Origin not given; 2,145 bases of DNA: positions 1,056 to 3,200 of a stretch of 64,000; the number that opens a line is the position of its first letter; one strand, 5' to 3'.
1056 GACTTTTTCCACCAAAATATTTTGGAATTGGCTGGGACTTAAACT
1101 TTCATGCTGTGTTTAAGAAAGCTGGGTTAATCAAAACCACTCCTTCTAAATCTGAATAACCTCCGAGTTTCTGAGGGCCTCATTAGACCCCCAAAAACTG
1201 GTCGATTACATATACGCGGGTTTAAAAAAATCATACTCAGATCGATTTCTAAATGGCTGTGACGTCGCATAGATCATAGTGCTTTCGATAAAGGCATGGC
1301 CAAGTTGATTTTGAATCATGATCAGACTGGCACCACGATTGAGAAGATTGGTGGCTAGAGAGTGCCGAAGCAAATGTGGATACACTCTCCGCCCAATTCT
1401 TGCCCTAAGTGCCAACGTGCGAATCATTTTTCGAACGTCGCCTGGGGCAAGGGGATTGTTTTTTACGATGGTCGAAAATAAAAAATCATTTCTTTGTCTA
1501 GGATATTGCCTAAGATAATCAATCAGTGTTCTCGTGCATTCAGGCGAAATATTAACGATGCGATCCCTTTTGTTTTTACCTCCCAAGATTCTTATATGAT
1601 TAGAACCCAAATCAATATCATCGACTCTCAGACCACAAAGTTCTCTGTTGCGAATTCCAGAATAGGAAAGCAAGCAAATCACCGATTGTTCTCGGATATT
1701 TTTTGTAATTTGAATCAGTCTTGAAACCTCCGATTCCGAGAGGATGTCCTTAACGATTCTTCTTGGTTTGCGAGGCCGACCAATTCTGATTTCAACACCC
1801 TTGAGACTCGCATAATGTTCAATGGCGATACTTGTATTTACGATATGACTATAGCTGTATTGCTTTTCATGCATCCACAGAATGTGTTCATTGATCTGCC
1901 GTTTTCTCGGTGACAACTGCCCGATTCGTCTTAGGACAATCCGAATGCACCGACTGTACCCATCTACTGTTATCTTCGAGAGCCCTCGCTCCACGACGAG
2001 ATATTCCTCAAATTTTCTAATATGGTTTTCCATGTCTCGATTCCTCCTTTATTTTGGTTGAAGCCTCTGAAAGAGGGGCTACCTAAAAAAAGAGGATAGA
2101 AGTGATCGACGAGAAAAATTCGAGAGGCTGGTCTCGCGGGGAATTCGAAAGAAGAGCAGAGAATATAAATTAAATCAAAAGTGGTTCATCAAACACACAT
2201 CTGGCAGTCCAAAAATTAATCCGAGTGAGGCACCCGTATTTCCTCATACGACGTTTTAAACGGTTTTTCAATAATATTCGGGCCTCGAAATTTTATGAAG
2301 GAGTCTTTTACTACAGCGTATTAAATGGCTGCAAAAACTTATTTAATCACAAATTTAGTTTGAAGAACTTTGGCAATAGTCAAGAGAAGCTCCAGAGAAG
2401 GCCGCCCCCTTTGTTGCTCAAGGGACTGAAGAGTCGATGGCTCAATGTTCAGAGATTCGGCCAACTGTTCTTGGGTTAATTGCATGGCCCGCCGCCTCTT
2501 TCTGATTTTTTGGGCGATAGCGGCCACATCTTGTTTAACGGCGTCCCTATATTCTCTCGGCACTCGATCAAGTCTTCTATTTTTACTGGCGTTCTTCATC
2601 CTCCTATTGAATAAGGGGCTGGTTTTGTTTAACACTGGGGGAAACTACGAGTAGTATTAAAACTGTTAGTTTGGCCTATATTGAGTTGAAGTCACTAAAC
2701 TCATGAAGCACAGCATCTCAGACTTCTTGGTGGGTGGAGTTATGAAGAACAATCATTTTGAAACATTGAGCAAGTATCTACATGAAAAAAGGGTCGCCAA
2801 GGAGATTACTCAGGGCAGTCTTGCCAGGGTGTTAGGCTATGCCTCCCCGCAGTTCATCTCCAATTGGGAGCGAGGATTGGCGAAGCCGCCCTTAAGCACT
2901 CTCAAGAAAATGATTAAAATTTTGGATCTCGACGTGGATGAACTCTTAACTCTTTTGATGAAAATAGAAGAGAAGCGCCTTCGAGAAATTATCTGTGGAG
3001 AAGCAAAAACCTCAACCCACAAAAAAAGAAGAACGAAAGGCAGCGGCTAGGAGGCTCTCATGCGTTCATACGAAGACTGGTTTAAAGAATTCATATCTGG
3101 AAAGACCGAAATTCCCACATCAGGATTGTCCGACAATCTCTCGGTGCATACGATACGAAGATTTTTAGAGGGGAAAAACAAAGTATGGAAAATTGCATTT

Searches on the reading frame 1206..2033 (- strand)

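Call 18: search_protein_families(library=pfam, proteins=[window:1206-2033:-], max_evalue=0.001)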
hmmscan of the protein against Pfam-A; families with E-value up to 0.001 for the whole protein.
window:1206-2033:- (275 aa): 1 family
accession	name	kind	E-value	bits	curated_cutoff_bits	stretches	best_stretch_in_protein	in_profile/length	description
PF00589.27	Phage_integrase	-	7.3e-34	117.4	27.1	1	98-259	3-169/172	Phage integrase family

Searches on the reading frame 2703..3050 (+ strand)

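Call 18: search_protein_families(library=pfam, proteins=[window:2703-3050:+], max_evalue=0.001)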
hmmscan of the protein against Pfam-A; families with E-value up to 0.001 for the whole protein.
window:2703-3050:+ (115 aa): 3 families
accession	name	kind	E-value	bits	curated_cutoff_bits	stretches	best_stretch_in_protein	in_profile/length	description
PF01381.28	HTH_3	-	4.4e-11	43.1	23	1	26-81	1-55/55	Helix-turn-helix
PF13560.12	HTH_31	-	1e-06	29.4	27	1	23-81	3-61/64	Helix-turn-helix domain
PF13443.12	HTH_26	-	0.00057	20.5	22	0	31-84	7-60/63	Cro/C1-type HTH DNA-binding domain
